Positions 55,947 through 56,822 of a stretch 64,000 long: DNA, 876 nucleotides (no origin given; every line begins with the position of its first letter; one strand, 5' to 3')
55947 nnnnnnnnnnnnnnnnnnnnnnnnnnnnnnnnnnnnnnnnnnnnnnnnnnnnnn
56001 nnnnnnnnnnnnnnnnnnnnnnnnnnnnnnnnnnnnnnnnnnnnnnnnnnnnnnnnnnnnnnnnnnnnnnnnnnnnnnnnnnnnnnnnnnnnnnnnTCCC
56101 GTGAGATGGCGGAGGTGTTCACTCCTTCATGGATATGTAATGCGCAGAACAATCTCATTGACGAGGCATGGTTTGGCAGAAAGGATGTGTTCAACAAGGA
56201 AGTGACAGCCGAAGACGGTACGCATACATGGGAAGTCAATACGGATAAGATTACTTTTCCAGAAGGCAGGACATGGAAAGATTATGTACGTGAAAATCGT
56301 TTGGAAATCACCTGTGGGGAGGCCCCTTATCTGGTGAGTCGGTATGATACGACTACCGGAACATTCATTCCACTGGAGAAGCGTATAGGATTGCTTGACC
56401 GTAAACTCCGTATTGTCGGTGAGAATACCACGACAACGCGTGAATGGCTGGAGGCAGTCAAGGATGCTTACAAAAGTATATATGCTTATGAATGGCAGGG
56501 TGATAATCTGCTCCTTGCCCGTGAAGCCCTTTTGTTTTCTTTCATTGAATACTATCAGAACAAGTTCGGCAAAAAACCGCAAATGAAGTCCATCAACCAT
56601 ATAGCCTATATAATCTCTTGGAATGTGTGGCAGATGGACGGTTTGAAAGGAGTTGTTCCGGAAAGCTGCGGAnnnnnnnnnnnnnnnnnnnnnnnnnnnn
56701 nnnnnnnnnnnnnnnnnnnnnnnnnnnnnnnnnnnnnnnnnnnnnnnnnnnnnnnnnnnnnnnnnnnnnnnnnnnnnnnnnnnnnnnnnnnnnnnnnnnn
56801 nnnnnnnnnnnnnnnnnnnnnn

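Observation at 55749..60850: Coupled two-gene operon whose main product fuses a GIY-YIG/T5orf172-like head, a DEAH helicase and an NPPY adenine methyltransferase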

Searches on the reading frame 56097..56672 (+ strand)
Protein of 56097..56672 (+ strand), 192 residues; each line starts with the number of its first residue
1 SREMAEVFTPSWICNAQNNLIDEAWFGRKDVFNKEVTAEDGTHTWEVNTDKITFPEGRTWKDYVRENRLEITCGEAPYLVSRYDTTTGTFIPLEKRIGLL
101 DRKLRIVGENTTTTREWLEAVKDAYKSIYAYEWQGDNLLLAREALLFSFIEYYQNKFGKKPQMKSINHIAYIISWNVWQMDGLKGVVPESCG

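Call 63: search_solved_structures(query=A6, max_evalue=10, show_alignments=5)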
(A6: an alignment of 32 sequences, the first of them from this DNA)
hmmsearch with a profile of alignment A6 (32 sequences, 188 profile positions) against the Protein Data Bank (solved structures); distinct sequences matched with E-value up to 10: 2.
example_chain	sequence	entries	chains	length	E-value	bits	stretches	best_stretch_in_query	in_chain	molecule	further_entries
1mj1_A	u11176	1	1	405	1.2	11.8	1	41-167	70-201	Elongation Factor Tu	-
6d47_A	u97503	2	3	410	2.3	10.9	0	90-116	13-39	Beta sliding clamp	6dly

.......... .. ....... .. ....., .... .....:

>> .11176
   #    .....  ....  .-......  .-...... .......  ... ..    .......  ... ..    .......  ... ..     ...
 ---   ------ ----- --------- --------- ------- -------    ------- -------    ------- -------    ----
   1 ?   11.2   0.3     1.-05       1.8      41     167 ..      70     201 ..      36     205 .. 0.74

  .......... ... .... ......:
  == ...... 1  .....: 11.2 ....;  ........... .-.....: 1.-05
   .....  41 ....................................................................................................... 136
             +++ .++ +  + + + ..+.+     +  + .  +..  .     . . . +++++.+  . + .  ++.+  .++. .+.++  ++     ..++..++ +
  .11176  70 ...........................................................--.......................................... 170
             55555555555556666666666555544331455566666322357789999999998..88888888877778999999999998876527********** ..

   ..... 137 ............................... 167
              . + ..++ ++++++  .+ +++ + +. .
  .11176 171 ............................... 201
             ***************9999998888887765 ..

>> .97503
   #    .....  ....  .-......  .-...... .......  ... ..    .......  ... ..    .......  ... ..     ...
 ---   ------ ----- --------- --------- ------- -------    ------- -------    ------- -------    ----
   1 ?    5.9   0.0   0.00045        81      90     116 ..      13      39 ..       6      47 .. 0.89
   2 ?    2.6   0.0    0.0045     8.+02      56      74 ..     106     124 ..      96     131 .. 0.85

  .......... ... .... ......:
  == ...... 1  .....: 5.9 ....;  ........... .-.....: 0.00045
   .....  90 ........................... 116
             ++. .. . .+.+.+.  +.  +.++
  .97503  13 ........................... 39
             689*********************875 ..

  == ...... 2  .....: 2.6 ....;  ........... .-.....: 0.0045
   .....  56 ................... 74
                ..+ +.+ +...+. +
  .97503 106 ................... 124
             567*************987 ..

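Call 64: search_protein_families(library=pfam, alignment_id=A6, max_evalue=10)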
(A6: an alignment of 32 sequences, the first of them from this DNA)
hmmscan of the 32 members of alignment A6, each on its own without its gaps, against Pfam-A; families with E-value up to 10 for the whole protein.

A. member 1, seq(192 aa): 0 families

B. families by the number of members that match (of 32 scanned): 5 families
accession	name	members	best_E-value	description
PF17016.10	DUF5095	1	0.032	Domain of unknown function (DUF5095)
PF14823.11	Sirohm_synth_C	1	0.07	Sirohaem biosynthesis protein C-terminal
PF23172.1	bHLH_NCOA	1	0.14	Nuclear receptor coactivators bHLH domain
PF12904.13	Collagen_bind_2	1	0.21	Putative collagen-binding domain of a collagenase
PF03580.19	Herpes_UL14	1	0.22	Herpesvirus UL14-like protein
